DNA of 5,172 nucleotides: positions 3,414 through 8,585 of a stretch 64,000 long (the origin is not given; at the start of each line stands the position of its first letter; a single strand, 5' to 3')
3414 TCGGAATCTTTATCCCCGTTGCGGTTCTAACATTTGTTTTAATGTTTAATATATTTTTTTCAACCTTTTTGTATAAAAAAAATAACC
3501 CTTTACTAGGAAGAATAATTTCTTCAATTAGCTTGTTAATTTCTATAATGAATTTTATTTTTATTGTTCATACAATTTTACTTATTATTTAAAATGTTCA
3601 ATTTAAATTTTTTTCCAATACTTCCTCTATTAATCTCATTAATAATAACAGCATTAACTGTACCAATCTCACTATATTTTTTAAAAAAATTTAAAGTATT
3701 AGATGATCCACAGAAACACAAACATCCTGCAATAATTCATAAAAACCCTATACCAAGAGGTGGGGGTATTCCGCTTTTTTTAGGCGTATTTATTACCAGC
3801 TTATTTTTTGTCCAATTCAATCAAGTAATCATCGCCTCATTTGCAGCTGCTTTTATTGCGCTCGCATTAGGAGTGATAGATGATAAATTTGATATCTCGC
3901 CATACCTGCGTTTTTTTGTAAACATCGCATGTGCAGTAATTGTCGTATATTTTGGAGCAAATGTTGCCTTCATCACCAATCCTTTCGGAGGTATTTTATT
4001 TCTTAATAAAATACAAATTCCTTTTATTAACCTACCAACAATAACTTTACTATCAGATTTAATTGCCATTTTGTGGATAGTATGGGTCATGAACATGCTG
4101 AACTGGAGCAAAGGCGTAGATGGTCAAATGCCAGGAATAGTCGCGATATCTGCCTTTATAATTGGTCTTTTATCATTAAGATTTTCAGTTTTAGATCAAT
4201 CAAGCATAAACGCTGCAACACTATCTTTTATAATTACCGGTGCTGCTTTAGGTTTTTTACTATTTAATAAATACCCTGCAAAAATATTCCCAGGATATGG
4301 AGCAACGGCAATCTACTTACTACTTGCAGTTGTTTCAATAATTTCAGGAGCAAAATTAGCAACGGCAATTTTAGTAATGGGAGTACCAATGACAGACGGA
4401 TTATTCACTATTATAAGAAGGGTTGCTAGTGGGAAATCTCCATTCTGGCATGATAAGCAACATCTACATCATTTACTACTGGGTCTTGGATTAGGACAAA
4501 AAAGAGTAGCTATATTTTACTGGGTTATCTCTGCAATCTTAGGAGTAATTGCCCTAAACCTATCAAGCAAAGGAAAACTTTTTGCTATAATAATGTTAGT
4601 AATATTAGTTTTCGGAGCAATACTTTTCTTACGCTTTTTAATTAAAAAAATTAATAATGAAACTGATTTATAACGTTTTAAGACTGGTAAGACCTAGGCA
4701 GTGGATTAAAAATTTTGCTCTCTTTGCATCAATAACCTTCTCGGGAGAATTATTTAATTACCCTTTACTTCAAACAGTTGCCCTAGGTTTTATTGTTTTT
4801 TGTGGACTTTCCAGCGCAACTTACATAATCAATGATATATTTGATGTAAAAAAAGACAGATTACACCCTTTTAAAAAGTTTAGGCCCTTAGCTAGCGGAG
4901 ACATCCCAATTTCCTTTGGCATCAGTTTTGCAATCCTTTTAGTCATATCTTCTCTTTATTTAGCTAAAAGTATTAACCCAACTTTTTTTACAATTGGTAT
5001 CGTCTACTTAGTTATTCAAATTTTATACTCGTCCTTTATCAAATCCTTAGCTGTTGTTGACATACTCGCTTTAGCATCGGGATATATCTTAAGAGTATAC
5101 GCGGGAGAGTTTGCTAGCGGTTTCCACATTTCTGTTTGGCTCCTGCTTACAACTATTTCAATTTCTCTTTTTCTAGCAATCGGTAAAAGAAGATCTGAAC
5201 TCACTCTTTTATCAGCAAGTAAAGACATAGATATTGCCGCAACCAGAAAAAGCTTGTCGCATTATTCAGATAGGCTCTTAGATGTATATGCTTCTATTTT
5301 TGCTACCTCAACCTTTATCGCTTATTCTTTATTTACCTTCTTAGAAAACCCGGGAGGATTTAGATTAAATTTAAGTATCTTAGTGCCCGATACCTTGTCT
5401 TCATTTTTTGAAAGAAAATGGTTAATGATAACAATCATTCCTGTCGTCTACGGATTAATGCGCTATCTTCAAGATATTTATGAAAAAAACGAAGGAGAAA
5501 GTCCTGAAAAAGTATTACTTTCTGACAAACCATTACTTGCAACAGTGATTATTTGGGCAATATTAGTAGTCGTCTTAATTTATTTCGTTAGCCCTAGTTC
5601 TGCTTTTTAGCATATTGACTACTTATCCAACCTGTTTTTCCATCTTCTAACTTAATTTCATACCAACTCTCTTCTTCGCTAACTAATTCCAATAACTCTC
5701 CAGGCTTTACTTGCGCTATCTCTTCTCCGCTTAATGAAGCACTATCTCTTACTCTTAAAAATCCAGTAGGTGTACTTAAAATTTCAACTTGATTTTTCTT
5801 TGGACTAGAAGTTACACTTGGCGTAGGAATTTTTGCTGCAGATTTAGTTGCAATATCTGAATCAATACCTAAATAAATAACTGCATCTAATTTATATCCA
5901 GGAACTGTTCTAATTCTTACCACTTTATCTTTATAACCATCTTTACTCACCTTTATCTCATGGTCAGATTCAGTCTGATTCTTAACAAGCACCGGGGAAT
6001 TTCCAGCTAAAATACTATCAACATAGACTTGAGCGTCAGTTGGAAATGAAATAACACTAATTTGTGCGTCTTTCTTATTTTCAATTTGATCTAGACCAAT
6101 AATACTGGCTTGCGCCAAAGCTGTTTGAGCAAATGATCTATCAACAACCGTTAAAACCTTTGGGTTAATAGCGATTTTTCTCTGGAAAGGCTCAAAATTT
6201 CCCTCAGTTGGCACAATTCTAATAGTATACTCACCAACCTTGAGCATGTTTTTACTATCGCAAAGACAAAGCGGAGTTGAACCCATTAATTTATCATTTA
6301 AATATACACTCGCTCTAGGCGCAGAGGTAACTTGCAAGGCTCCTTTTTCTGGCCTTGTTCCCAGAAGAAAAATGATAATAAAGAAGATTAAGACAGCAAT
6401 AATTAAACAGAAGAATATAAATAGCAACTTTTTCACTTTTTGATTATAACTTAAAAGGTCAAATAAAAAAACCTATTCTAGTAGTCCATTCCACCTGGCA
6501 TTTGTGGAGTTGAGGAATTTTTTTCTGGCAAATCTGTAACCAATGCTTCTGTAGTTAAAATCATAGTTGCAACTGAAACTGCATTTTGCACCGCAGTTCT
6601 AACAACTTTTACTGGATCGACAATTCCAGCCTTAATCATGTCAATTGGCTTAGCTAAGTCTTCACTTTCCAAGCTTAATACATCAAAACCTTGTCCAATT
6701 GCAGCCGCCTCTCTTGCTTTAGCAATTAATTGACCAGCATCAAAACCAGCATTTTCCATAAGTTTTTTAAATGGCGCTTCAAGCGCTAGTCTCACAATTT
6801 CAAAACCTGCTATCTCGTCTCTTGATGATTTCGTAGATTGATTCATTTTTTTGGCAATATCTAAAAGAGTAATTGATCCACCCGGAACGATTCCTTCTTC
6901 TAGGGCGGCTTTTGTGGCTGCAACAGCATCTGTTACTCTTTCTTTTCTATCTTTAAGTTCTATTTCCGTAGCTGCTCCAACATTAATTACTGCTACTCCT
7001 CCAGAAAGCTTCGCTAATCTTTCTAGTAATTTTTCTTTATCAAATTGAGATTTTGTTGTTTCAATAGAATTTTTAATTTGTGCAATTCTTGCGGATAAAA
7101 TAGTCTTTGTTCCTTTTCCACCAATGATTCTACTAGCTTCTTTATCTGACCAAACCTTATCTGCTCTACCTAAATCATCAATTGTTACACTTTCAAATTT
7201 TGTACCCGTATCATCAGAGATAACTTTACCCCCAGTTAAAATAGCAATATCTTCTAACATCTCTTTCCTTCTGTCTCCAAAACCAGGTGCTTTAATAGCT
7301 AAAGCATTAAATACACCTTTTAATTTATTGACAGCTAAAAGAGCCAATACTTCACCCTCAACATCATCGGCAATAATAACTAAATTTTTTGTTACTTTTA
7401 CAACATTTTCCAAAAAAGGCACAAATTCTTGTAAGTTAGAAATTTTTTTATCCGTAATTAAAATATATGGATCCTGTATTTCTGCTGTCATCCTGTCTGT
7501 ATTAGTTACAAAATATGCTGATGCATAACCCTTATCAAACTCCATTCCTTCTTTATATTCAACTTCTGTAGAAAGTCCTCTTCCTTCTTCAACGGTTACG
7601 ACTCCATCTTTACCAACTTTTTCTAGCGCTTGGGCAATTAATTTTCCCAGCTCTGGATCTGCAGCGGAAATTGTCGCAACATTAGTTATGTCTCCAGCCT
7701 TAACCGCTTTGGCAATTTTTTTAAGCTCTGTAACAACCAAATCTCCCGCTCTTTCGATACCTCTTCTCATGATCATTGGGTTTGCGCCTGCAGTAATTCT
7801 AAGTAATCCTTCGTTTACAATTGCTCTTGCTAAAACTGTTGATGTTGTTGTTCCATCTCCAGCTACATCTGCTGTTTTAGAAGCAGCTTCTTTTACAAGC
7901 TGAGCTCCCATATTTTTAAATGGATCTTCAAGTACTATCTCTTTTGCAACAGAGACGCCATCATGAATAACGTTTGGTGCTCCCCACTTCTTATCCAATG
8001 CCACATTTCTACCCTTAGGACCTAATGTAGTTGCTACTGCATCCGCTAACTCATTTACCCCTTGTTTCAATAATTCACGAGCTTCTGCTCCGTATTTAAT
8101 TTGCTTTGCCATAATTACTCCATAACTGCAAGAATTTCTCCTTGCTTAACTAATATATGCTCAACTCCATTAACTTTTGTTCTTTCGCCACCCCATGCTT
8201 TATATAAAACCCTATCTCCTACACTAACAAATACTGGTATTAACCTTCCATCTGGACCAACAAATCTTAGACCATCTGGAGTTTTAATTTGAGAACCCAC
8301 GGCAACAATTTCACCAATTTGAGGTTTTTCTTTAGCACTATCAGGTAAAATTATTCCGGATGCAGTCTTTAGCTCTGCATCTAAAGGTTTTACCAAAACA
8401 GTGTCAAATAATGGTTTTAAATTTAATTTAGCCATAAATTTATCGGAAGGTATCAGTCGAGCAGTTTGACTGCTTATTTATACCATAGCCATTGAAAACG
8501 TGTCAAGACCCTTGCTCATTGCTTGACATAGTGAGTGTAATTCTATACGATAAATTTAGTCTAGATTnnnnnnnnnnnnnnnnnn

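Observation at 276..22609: Two linked operons that recapitulate an arabinogalactan-like (polyprenyl-phospho-pentose dependent) cell-wall glycan pathway outside Actinobacteria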

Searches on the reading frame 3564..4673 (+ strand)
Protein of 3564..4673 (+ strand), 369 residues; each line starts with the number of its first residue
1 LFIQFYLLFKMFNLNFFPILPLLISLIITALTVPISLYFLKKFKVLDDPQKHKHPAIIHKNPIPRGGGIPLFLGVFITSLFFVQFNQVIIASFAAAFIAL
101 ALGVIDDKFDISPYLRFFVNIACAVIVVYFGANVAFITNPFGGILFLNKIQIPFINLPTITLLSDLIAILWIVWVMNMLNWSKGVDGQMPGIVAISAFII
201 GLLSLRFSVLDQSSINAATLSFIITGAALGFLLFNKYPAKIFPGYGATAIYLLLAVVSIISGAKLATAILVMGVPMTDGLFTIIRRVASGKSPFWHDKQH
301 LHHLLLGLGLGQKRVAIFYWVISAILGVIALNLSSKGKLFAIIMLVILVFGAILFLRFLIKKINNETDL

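Call 3: search_protein_families(library=pfam, proteins=[window:3564-4673:+], max_evalue=0.01)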
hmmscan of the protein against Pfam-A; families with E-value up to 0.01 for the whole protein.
window:3564-4673:+ (369 aa): 1 family
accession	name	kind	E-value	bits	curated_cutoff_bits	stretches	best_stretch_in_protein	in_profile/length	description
PF00953.26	Glycos_transf_4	-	8.4e-24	84.8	27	1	91-261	3-159/160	Glycosyl transferase family 4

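Call 5: search_protein_families(library=ncbifam, proteins=[window:3564-4673:+], max_evalue=0.01)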
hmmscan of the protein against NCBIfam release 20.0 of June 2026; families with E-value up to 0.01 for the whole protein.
window:3564-4673:+ (369 aa): 3 families
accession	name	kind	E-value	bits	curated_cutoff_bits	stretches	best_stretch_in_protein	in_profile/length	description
TIGR02380.1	ECA_wecA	exception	2.5e-27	95.9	326.05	1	25-362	3-335/346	UDP-N-acetylglucosamine--undecaprenyl-phosphate N-acetylglucosaminephosphotransferase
NF053644.1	MraY_archaea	equivalog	6.9e-20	71.6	450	2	144-331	162-340/340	pseudomurein biosynthesis MraY family phospho-N-acetylmuramoyl-pentapeptide-transferase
TIGR00445.1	mraY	equivalog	6.2e-14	52.2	192.05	1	38-331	10-315/321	phospho-N-acetylmuramoyl-pentapeptide-transferase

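Call 25: search_solved_structures(query=window:3564-4673:+, max_evalue=0.01)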
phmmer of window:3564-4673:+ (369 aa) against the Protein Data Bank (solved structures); distinct sequences matched with E-value up to 0.01: 3.
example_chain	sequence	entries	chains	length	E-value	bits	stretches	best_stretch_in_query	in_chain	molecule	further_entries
9zno_A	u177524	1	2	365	7.4e-11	45.4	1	14-331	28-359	Phospho-N-acetylmuramoyl-pentapeptide-transferase (MraY)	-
5jnq_A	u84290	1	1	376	4.4e-08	36.3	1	18-334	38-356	Phospho-N-acetylmuramoyl-pentapeptide-transferase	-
4j72_A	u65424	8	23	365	4.5e-07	33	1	14-333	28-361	Phospho-N-acetylmuramoyl-pentapeptide-transferase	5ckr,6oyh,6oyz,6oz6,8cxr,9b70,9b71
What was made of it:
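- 3564..4673 (+): Polyprenyl-phosphate N-acetylhexosamine-1-phosphate transferase family protein (WecA/TagO-like). It is the putative initiator of a lipid-PP-linked glycan. Best PDB hits are MraY at E=7e-11 (call 25).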

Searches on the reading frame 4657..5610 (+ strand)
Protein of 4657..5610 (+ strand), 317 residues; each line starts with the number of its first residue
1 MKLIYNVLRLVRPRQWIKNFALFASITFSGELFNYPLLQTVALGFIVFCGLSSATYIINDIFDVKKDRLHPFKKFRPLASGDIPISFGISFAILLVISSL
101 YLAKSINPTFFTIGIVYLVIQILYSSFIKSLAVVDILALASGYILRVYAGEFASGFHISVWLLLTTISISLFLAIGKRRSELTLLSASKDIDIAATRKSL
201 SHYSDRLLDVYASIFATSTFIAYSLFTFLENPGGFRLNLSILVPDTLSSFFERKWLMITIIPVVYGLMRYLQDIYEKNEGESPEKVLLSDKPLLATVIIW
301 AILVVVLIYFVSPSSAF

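Call 3: search_protein_families(library=pfam, proteins=[window:4657-5610:+], max_evalue=0.01)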
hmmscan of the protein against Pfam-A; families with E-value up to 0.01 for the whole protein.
window:4657-5610:+ (317 aa): 1 family
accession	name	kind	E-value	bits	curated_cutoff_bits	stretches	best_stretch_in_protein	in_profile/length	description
PF01040.23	UbiA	-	2.2e-19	70.2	34.2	1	36-212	17-189/250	UbiA prenyltransferase family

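Call 5: search_protein_families(library=ncbifam, proteins=[window:4657-5610:+], max_evalue=0.01)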
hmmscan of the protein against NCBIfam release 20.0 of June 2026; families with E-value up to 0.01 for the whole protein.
window:4657-5610:+ (317 aa): 15 families
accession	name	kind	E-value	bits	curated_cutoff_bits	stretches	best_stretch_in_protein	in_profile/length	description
NF008977.0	PRK12324.1-2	equivalog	7.1e-66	222.6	234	1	4-309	2-288/297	decaprenyl-phosphate phosphoribosyltransferase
NF008978.0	PRK12324.1-4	equivalog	2.3e-65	220.7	207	1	4-310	32-321/322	decaprenyl-phosphate phosphoribosyltransferase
NF008976.0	PRK12324.1-1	equivalog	9.7e-50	169.7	474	1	3-310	17-305/306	decaprenyl-phosphate phosphoribosyltransferase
NF006088.0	PRK08238.1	equivalog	1.2e-48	166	351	1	6-197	194-384/482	UbiA family prenyltransferase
NF009523.0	PRK12884.1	equivalog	3.6e-12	46.1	269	1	9-153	9-149/279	prenyltransferase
TIGR01475.1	ubiA_other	subfamily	5.8e-09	35.8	180.8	1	22-171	21-167/282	UbiA-like polyprenyltransferase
NF009521.0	PRK12882.1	equivalog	1.5e-08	34.3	296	1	24-138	21-136/280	geranylgeranylglycerol-phosphate geranylgeranyltransferase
NF005742.0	PRK07566.1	equivalog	3.2e-08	33.1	313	1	5-126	29-151/315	chlorophyll synthase ChlG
TIGR01474.1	ubiA_proteo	equivalog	3.6e-08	33.2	275.45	1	29-140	34-141/282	4-hydroxybenzoate octaprenyltransferase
TIGR01473.1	cyoE_ctaB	equivalog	4.8e-07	29.8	210.3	1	7-136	3-134/281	heme o synthase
NF009522.0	PRK12883.1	equivalog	1.1e-06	28.4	353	1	35-141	33-137/279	geranylgeranylglycerol-phosphate geranylgeranyltransferase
NF035940.1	prenyl_rel_EboC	equivalog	2.3e-06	27.2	250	1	9-134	4-132/292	UbiA-like protein EboC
NF009517.0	PRK12876.1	equivalog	5.4e-05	22.8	419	1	28-149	36-156/300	prenyltransferase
NF009514.0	PRK12873.1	equivalog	7.7e-05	22.2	246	1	45-222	51-233/297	4-hydroxybenzoate polyprenyltransferase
NF009609.0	PRK13106.1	equivalog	0.0025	17.3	349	1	34-155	41-164/301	prenyltransferase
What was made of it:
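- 4657..5610 (+): Polyprenyl-phosphate 5-phosphoribosyltransferase (PPPRS/DPPR-synthase type UbiA enzyme). Other UbiA models score 46 bits or less (call 5).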

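Call 13: search_solved_structures(query=window:4657-5610:+, max_evalue=0.01, show_alignments=1)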
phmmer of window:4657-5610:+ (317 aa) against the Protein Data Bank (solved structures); distinct sequences matched with E-value up to 0.01: 3.
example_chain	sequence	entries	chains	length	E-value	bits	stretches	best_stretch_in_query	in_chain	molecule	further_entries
8j8j_D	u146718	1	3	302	6.4e-42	147.5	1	3-229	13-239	Decaprenyl-phosphate phosphoribosyltransferase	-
8j8k_A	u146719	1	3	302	7.4e-32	114.5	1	3-306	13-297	Decaprenyl-phosphate phosphoribosyltransferase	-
4tq3_A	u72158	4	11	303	7.5e-08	35.7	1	7-161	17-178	Prenyltransferase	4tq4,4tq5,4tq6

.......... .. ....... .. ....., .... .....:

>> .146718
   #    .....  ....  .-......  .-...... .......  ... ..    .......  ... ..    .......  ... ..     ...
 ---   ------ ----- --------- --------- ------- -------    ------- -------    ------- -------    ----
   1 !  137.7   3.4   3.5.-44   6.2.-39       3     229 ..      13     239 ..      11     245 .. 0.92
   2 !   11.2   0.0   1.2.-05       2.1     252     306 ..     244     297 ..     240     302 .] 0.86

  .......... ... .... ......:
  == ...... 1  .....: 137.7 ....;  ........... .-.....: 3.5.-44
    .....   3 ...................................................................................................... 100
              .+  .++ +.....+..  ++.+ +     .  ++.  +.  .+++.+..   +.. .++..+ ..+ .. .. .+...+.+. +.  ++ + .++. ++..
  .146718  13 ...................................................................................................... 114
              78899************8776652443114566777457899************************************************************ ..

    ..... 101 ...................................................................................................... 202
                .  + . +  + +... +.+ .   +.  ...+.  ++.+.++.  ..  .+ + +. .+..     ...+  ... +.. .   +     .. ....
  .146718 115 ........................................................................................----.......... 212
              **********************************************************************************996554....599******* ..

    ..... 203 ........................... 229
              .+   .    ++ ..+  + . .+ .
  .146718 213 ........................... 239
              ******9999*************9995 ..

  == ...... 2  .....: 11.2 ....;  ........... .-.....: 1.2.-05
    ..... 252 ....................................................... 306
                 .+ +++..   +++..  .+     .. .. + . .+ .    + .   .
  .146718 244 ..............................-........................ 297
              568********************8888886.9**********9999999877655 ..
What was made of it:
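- On DPPR synthase / PPPRS (UbiA superfamily phosphoribosyltransferase): The alignment to 8j8j (call 13) shows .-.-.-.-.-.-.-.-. and both Tyr residues conserved.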

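Call 95: list_cluster_members(proteins=[P0001, window:4657-5607:+, window:19345-21462:+])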
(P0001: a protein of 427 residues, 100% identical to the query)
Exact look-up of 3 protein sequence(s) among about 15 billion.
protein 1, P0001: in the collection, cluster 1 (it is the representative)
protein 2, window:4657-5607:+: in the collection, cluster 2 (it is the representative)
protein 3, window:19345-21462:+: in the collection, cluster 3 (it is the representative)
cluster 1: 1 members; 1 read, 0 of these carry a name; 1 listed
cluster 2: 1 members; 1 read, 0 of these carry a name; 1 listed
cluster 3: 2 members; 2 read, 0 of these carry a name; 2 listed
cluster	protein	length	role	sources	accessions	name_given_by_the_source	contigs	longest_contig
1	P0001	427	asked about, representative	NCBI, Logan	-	-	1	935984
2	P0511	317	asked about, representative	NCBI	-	-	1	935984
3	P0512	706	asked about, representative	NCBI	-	-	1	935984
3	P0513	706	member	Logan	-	-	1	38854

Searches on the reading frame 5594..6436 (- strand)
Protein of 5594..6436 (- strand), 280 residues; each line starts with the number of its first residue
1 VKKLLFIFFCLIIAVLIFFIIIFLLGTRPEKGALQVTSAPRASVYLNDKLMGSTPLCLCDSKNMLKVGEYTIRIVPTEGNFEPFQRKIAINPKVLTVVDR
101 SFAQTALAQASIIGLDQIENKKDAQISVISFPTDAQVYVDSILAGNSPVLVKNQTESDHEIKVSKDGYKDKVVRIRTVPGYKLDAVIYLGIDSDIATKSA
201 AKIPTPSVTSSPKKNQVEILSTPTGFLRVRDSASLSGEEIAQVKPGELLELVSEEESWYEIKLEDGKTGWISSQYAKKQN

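Call 3: search_protein_families(library=pfam, proteins=[window:5594-6436:-], max_evalue=0.01)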
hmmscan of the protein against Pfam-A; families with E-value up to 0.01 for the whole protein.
window:5594-6436:- (280 aa): 4 families
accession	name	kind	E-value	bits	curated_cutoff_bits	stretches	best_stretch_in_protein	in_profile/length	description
PF08308.17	PEGA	-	4e-15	55.9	20.8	2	125-176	3-54/71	PEGA domain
PF08239.17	SH3_3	-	1.9e-12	47.6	27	1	226-275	2-52/54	Bacterial SH3 domain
PF06347.19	SH3_4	-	2.9e-06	27.4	24.1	1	229-273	7-51/56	Bacterial SH3 domain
PF18348.7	SH3_16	-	0.00078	19.6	25.8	1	230-273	2-46/49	Bacterial dipeptidyl-peptidase Sh3 domain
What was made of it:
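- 5594..6436 (-): PEGA/SH3 domain protein, convergent with UbiA. It is a conserved neighbour with no demonstrated role in the pathway. PF08308 and PF08239 (call 3).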

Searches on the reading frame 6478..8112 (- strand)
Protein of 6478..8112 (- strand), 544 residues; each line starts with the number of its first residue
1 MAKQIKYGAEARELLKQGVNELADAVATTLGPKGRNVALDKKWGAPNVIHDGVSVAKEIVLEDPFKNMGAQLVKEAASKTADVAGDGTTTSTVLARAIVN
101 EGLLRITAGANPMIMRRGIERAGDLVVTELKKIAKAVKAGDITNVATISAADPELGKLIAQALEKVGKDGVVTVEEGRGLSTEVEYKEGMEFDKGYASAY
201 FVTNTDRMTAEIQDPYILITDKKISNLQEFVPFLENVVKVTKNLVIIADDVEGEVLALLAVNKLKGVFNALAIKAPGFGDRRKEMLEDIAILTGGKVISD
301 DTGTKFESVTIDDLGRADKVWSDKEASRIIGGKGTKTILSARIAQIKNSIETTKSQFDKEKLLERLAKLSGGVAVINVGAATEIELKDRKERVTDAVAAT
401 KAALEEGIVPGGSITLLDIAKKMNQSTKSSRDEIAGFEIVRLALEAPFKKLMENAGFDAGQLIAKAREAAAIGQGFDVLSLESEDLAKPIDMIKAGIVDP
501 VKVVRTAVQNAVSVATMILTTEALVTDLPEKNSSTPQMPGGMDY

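Call 3: search_protein_families(library=pfam, proteins=[window:6478-8112:-], max_evalue=0.01)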
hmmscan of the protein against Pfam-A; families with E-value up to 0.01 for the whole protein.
window:6478-8112:- (544 aa): 1 family
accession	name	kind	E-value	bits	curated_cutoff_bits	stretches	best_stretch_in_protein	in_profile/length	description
PF00118.29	Cpn60_TCP1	-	6e-67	226.8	34.3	1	22-526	1-487/490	TCP-1/cpn60 chaperonin family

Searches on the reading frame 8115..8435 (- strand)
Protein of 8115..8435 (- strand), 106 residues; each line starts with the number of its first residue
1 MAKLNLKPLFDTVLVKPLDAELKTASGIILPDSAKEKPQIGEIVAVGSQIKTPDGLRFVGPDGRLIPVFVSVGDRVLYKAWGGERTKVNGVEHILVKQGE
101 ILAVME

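Call 3: search_protein_families(library=pfam, proteins=[window:8115-8435:-], max_evalue=0.01)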
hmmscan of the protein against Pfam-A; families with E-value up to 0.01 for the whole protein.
window:8115-8435:- (106 aa): 1 family
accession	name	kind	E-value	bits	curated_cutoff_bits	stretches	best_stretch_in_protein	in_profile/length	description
PF00166.26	Cpn10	-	2e-24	85.9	21.1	1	5-104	1-92/93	Chaperonin 10 Kd subunit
